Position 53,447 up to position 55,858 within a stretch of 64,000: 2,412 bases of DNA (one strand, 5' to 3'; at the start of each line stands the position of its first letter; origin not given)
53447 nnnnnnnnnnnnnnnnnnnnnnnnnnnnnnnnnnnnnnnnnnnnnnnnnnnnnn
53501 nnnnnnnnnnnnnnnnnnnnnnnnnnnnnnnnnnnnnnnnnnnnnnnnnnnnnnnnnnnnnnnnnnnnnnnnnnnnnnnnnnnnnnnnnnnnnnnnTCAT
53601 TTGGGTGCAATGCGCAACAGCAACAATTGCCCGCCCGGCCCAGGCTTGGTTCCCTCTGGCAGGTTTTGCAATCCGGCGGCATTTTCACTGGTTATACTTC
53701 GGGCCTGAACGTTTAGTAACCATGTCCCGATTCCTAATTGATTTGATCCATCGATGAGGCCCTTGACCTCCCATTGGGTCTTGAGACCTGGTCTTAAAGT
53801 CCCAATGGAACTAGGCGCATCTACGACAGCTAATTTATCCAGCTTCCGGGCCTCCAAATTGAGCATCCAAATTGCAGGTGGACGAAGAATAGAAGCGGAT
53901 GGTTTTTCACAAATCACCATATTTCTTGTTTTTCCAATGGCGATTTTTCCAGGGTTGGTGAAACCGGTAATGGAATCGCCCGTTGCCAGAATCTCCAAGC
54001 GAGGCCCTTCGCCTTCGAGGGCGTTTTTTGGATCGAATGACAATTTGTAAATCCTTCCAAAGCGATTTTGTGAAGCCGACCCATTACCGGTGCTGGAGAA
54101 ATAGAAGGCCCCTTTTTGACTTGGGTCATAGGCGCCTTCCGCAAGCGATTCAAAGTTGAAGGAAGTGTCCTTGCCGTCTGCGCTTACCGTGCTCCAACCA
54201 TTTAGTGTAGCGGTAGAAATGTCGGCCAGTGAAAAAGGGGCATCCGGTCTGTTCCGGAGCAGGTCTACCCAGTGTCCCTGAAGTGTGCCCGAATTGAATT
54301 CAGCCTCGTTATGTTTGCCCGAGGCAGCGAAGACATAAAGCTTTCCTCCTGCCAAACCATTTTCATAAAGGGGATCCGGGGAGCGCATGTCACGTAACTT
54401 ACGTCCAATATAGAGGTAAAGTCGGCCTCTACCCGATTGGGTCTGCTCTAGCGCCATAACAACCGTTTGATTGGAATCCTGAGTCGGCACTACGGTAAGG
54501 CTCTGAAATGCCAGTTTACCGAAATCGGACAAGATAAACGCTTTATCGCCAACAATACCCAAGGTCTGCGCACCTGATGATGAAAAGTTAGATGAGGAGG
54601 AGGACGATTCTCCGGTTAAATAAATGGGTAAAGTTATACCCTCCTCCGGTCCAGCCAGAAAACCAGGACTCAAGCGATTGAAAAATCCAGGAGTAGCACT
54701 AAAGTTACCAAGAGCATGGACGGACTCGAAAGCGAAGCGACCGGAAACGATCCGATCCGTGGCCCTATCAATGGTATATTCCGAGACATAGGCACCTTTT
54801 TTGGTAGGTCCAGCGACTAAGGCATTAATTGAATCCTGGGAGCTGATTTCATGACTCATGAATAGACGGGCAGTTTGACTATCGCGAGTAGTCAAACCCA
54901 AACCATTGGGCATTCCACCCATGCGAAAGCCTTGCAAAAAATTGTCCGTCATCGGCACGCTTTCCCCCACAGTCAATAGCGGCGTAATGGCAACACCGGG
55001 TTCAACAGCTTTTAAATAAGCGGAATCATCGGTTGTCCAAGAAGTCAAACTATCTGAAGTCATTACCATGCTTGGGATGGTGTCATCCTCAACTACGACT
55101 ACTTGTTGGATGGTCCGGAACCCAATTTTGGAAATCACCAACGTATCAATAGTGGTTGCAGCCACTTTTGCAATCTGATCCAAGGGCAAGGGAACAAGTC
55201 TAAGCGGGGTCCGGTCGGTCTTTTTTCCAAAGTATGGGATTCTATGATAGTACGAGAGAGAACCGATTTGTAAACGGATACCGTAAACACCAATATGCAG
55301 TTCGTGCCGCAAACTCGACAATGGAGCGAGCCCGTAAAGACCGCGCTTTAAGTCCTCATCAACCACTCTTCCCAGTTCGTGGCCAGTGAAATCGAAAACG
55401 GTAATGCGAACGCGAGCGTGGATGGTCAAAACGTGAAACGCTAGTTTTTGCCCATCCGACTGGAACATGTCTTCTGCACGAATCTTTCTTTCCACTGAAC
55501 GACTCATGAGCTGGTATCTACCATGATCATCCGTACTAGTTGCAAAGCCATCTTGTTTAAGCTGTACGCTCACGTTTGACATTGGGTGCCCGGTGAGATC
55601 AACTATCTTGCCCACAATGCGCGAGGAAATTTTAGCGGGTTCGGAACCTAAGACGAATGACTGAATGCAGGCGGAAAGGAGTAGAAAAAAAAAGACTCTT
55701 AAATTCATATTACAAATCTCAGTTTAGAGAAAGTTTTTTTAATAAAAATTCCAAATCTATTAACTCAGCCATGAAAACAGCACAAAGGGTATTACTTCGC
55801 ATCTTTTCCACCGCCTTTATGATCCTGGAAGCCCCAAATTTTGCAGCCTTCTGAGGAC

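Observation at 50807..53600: Tandem paralogs of a two-domain secreted protein with a CE4 domain carrying TEDD instead of the canonical TFDD(G) motif; a third decayed copy exists 14 kb away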

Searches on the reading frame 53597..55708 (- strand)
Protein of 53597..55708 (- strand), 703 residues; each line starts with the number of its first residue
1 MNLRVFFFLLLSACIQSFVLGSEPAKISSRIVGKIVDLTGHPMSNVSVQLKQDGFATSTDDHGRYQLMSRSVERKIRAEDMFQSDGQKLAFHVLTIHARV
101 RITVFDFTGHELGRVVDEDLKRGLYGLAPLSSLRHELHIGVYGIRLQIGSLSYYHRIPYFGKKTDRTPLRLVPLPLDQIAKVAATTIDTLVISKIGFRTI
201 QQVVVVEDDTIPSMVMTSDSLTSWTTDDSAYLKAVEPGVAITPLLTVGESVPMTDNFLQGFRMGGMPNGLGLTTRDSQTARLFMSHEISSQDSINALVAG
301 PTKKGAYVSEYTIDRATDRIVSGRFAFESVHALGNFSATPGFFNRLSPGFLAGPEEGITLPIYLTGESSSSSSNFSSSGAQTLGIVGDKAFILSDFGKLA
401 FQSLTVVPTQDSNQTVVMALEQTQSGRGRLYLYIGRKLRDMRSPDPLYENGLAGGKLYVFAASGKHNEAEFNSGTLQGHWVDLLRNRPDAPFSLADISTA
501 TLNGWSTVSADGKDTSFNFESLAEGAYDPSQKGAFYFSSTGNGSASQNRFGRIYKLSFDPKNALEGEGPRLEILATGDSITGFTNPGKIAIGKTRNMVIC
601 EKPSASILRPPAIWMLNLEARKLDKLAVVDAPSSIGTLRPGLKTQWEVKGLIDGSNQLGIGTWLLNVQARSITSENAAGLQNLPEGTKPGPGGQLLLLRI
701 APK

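Call 3: search_protein_families(library=pfam, proteins=[window:53597-55708:-], max_evalue=1)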
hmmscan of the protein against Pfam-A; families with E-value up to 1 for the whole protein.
window:53597-55708:- (703 aa): 3 families
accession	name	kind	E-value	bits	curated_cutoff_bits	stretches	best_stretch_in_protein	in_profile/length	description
PF13715.12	CarbopepD_reg_2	-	3.6e-07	30.5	32.2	1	31-68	1-39/88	CarboxypepD_reg-like domain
PF13620.12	CarboxypepD_reg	-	4.4e-05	24.2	32.3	1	31-68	2-43/82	Carboxypeptidase regulatory-like domain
PF16371.11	MetallophosN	-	0.17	12.5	35.6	1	35-72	3-37/77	N terminal of Calcineurin-like phosphoesterase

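Call 51: search_protein_families(library=phrogs, proteins=[window:53597-55708:-], max_evalue=0.01)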
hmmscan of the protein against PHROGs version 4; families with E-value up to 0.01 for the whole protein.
window:53597-55708:- (703 aa): 0 families

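Call 52: search_protein_families(library=ncbifam, proteins=[window:53597-55708:-], max_evalue=0.01)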
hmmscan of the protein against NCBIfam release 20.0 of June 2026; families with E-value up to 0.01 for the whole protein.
window:53597-55708:- (703 aa): 1 family
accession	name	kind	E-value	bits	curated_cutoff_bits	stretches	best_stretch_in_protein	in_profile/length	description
TIGR04056.1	OMP_RagA_SusC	subfamily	0.0061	14.9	368.25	0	31-70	3-42/981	SusC/RagA family TonB-linked outer membrane protein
